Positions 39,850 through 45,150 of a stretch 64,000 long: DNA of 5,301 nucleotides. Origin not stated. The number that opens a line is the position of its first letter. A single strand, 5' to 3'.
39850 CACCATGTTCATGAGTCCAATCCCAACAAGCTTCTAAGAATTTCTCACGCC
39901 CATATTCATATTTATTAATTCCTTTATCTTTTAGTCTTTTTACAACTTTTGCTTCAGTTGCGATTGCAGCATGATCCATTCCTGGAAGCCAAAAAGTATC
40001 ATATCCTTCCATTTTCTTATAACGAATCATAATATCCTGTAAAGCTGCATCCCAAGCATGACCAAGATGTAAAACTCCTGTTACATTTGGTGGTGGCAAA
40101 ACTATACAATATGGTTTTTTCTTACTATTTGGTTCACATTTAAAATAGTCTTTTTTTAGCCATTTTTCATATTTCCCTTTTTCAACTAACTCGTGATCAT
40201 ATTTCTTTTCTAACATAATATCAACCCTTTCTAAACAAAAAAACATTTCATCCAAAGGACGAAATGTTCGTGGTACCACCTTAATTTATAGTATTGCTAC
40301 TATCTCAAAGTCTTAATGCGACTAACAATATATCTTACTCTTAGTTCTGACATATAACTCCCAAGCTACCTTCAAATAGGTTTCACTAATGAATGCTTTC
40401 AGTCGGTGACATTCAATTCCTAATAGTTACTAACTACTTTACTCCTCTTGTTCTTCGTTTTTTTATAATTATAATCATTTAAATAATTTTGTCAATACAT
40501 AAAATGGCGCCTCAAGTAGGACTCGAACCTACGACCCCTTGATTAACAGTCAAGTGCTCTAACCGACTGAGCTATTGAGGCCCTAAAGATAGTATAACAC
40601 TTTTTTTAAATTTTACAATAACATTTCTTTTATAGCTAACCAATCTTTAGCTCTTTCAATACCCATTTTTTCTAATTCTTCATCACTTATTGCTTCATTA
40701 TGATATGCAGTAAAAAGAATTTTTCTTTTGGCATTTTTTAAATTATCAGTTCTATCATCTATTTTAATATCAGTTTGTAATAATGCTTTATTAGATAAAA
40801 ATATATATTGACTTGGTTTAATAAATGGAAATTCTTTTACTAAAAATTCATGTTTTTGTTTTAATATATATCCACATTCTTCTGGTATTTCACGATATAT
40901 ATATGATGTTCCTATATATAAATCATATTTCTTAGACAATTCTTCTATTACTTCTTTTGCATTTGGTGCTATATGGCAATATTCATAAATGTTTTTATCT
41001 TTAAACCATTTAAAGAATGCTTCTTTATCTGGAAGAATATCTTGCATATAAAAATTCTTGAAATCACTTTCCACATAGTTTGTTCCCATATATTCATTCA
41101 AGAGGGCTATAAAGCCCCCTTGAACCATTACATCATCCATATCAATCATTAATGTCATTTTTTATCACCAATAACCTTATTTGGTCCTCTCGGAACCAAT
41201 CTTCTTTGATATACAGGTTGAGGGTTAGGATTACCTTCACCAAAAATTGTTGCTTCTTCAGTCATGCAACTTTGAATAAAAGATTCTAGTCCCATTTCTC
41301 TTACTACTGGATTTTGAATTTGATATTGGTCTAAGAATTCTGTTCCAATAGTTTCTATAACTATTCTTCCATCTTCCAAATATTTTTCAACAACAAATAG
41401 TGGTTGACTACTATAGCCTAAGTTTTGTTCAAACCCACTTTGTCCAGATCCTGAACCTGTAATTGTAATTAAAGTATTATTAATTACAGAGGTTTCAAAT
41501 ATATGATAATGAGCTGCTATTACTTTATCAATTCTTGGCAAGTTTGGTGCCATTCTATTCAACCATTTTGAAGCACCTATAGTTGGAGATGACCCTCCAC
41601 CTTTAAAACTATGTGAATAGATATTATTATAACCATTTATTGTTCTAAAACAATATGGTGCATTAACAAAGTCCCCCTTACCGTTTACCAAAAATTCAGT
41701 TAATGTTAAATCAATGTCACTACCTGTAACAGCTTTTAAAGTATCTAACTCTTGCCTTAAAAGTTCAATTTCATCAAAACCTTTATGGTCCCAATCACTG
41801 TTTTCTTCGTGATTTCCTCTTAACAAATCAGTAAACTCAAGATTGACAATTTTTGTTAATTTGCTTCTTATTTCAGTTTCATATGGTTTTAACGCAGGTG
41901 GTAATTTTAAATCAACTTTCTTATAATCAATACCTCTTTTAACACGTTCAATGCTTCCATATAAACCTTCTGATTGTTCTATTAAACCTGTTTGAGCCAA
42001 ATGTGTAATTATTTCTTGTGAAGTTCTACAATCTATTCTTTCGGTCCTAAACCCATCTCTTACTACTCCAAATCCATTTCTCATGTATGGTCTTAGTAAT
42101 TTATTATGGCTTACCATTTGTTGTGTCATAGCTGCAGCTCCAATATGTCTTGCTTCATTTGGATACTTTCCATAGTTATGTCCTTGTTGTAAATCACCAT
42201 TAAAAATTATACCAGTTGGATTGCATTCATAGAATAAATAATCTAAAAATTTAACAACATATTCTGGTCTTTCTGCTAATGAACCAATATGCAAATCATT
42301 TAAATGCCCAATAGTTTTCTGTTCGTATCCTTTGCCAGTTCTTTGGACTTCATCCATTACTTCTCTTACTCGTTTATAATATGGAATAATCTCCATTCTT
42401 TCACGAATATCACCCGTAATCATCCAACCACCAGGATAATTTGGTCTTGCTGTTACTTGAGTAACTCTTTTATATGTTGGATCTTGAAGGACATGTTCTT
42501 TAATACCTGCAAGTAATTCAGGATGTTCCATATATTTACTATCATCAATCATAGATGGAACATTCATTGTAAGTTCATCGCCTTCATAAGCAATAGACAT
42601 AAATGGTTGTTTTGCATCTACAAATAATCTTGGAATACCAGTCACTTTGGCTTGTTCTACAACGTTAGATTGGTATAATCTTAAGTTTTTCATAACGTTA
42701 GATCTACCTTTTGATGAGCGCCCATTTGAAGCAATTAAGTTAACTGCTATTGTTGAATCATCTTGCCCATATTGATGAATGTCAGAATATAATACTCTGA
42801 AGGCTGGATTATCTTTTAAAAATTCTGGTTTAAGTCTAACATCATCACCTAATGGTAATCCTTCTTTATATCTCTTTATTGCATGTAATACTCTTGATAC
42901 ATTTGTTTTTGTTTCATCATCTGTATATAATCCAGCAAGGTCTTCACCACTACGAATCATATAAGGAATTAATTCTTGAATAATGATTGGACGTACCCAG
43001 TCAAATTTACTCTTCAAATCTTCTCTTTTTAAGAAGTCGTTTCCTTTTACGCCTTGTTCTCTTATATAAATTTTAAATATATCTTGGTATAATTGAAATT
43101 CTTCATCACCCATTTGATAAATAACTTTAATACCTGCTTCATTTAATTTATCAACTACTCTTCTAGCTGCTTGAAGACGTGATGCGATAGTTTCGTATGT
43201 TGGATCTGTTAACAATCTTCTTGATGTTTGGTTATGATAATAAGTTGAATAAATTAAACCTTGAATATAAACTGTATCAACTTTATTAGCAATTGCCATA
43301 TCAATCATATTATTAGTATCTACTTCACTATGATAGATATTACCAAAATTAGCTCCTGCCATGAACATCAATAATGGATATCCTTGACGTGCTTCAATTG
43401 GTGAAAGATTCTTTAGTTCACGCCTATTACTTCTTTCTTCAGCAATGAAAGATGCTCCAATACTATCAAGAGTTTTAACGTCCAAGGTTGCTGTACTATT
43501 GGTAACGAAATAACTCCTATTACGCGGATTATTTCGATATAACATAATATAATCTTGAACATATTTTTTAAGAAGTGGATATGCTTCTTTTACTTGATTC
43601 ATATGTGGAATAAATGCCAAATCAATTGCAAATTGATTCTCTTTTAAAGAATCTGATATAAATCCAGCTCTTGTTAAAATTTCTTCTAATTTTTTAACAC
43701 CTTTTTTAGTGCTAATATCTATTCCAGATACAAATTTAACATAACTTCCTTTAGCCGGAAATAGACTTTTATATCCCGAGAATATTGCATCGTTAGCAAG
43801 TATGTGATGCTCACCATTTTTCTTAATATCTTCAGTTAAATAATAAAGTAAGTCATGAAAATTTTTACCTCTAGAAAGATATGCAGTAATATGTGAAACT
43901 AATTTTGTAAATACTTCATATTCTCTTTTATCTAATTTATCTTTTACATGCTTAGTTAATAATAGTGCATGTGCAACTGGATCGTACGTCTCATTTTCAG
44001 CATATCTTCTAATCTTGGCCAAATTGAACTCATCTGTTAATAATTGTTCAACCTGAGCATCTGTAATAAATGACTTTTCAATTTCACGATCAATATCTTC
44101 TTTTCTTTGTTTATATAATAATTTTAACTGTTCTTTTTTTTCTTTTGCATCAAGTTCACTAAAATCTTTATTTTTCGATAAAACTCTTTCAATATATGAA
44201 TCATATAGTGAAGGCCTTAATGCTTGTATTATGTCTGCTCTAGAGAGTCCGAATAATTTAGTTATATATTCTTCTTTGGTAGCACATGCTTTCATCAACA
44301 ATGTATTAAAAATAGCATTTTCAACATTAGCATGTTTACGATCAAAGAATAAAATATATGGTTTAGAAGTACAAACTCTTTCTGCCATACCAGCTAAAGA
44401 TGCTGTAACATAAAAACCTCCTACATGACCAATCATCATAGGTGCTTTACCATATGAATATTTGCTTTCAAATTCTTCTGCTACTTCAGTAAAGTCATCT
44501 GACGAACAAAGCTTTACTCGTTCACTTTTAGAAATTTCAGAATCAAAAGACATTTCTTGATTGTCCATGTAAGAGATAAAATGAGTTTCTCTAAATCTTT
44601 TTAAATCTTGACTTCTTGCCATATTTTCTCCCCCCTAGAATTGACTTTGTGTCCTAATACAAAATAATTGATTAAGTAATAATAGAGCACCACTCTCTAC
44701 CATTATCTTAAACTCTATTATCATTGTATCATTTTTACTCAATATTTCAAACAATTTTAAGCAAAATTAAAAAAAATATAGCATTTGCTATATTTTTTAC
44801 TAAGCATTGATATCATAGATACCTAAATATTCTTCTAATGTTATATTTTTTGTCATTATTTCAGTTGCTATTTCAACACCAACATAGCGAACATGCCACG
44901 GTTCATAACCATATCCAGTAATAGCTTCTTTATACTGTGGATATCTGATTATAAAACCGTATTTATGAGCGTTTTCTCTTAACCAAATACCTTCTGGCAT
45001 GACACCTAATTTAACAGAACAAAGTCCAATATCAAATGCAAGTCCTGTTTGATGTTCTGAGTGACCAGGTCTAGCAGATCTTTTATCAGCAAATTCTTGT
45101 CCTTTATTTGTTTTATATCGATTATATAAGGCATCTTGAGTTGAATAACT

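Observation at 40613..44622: Translationally coupled pair: 1155-aa protein with C-terminal calcineurin-like phosphoesterase + NT5C-type 5'(3')-deoxyribonucleotidase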

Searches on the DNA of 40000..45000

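Call 24: search_rna_families(source=window, start=40000, end=45000, threshold=evalue, max_evalue=1)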
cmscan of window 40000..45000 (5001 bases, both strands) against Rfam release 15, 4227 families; matches with E-value up to 1: 3.
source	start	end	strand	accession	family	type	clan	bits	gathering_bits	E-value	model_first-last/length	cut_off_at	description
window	40252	40464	-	RF00230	T-box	Cis-reg; leader;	-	106.2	93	1.5e-23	1-219/219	no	T-box leader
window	40508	40581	-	RF00005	tRNA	Gene; tRNA;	CL00001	77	29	2.9e-16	1-71/71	no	tRNA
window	40507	40581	+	RF04354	Plastid-ycf2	Cis-reg;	-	39.7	65.7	6.3e-06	1-75/75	no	Plastid-ycf2 5UTR RNA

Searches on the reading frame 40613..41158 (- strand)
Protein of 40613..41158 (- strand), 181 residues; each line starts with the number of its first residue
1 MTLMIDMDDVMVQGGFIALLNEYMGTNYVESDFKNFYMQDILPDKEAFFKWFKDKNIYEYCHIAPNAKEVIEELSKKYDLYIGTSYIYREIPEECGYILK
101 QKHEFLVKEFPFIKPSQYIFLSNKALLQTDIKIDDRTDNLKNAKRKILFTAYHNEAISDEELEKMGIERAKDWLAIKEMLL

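Call 3: search_protein_families(library=pfam, proteins=[window:40613-41158:-], max_evalue=1)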
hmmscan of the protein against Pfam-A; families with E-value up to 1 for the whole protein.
window:40613-41158:- (181 aa): 7 families
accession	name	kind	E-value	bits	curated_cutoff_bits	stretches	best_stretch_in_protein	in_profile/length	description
PF06941.18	NT5C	-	5e-17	62.8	24.8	1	2-180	3-174/180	5' nucleotidase, deoxy (Pyrimidine), cytosolic type C protein (NT5C)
PF01745.22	IPT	-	0.00035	20.5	20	1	5-78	88-160/233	Isopentenyl transferase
PF02020.24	W2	-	0.0062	17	30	1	25-59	19-52/79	eIF4-gamma/eIF5/eIF2-epsilon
PF11767.14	SET_assoc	-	0.016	15.3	24.1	1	30-71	18-59/66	Histone lysine methyltransferase SET associated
PF13419.12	HAD_2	-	0.063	13.8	23.8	1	23-91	40-109/178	Haloacid dehalogenase-like hydrolase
PF03031.24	NIF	-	0.075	13.2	21.8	1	2-98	2-74/160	NLI interacting factor-like phosphatase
PF02254.24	TrkA_N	-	0.18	12.6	23.8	1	133-171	27-64/116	TrkA-N domain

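Call 4: search_protein_families(library=ncbifam, proteins=[window:40613-41158:-], max_evalue=1)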
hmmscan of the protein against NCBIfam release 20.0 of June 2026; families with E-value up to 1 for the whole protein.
window:40613-41158:- (181 aa): 1 family
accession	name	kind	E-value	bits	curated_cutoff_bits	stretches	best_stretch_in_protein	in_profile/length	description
TIGR02254.1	YjjG_YfnB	equivalog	0.02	14.4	159.9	1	56-84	91-119/223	YjjG family noncanonical pyrimidine nucleotidase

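Call 5: search_protein_families(library=padloc, proteins=[window:40613-41158:-], max_evalue=1)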
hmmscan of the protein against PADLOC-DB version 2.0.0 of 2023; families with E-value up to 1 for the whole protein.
window:40613-41158:- (181 aa): 1 family
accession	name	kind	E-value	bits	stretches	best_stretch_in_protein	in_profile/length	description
PDLC03577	REase_II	-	0.19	9.3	1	26-54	185-213/224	Type II restriction enzyme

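Call 6: search_protein_families(library=phrogs, proteins=[window:40613-41158:-], max_evalue=1)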
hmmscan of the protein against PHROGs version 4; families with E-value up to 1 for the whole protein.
window:40613-41158:- (181 aa): 1 family
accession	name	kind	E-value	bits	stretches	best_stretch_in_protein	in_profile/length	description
phrog_420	-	unknown function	1e-16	62.3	1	2-180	15-202/267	unknown function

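Call 83: list_cluster_members(proteins=[P0001, window:40616-41158:-, P0011, P0069, P0079])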
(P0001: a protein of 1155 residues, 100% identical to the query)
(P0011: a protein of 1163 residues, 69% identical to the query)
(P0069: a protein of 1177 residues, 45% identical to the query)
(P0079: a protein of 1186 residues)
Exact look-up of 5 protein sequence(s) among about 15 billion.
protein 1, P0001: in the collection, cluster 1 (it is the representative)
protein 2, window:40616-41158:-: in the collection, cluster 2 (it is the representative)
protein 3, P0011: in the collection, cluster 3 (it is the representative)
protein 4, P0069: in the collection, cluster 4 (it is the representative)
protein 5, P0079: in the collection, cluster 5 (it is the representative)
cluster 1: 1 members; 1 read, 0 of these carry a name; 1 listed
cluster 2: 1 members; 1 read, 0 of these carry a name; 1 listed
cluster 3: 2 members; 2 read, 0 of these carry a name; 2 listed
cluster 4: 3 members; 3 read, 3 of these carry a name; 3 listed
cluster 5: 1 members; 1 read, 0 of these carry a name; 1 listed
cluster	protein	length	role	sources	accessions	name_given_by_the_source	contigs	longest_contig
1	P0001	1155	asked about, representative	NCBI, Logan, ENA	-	-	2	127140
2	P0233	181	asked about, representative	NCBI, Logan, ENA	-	-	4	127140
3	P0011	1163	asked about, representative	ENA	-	-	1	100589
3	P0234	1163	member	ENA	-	-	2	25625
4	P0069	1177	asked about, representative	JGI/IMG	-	hypothetical protein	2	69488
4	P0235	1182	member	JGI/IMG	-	hypothetical protein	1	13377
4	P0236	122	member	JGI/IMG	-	hypothetical protein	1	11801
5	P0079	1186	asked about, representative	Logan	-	-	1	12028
